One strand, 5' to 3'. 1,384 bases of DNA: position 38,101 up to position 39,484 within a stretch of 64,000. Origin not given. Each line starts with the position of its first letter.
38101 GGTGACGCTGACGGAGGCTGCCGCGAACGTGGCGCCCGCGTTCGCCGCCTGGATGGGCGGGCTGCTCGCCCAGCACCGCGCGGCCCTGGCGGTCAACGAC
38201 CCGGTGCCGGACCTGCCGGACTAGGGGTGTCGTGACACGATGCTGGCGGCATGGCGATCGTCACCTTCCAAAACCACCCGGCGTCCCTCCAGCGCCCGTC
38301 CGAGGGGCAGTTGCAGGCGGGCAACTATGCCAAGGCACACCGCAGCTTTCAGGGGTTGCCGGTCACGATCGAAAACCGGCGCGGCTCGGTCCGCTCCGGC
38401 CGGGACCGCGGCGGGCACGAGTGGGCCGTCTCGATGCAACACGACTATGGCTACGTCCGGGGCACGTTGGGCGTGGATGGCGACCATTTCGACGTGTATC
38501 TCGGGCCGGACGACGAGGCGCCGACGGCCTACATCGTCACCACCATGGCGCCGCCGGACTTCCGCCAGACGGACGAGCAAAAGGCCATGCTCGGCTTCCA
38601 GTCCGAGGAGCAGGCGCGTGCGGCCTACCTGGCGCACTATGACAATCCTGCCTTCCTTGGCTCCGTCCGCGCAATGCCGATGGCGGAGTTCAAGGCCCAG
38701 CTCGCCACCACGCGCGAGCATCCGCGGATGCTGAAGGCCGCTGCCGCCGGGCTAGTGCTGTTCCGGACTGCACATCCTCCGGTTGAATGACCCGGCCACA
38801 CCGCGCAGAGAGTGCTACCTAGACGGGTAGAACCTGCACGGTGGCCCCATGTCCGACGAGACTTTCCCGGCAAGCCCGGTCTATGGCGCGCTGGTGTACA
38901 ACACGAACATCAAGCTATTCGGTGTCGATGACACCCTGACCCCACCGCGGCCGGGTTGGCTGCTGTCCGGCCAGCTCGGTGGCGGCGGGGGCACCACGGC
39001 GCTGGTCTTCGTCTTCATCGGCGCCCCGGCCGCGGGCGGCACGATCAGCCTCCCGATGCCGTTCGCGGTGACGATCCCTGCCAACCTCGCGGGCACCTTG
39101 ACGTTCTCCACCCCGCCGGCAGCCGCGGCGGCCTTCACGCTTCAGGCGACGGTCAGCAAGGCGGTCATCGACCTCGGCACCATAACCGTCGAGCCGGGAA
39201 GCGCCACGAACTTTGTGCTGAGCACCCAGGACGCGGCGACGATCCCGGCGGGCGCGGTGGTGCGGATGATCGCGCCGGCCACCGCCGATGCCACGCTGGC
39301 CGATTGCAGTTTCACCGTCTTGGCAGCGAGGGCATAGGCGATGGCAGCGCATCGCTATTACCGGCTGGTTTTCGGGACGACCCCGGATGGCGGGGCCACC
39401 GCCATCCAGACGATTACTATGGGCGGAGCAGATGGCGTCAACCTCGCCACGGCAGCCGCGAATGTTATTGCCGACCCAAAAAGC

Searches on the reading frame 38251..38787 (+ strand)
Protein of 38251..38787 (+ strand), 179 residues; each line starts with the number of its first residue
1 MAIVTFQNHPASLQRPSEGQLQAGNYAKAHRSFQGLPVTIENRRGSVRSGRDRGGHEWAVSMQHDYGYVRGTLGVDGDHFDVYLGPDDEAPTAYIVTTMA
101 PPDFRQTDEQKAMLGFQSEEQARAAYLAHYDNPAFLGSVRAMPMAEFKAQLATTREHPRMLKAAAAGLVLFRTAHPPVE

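Call 24: search_protein_families(library=phrogs, proteins=[window:38251-38787:+], max_evalue=0.001)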
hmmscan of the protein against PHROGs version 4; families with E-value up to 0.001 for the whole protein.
window:38251-38787:+ (179 aa): 10 families
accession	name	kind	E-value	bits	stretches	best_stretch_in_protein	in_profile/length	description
phrog_37402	-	unknown function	4e-35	121.3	1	14-163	1097-1251/2639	-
phrog_30335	-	unknown function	8e-31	107.1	1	12-152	754-893/2900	-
phrog_10089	-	moron, auxiliary metabolic gene and host takeover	3.2e-29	101.4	1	12-152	881-1023/4647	DarB-like antirestriction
phrog_4272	-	unknown function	1.8e-26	93.8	1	16-153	122-257/764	-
phrog_4660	-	head and packaging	1.5e-25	90.7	1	33-154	639-756/765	minor head protein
phrog_20705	-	head and packaging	4.7e-25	88.9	1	13-149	15-152/690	virion structural protein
phrog_938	-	lysis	1.3e-24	86.5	1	12-154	1493-1639/2185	endolysin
phrog_5143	-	unknown function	4.1e-24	84.8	1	11-154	707-852/2204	-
phrog_29900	-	unknown function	2.9e-17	62.7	1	14-163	763-914/1028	-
phrog_33607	-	unknown function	3.1e-17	63.7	1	37-150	117-227/287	-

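Call 38: search_protein_families(library=pfam, max_evalue=0.0005, proteins=[window:38251-38787:+])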
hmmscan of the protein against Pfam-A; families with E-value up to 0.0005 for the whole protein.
window:38251-38787:+ (179 aa): 1 family
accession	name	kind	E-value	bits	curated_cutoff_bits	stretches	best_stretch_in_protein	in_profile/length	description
PF18823.6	InPase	-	1.2e-42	145.5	26.8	1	19-151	2-134/135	Inorganic Pyrophosphatase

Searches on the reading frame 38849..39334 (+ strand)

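Call 24: search_protein_families(library=phrogs, proteins=[window:38849-39334:+], max_evalue=0.001)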
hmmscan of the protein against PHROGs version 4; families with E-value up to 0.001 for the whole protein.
window:38849-39334:+ (162 aa): 4 families
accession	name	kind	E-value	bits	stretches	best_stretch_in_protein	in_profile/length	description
phrog_22757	-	unknown function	2.5e-06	28.2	1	74-157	97-187/193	-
phrog_7049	-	tail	5.6e-06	27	1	68-157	153-241/246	tail fiber protein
phrog_9625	-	unknown function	9e-06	24.5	1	41-135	1003-1097/1586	-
phrog_11660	-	tail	0.00088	18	1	44-158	1300-1409/1412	tail protein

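Call 38: search_protein_families(library=pfam, max_evalue=0.0005, proteins=[window:38849-39334:+])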
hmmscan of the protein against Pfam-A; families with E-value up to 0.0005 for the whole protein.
window:38849-39334:+ (162 aa): 0 families
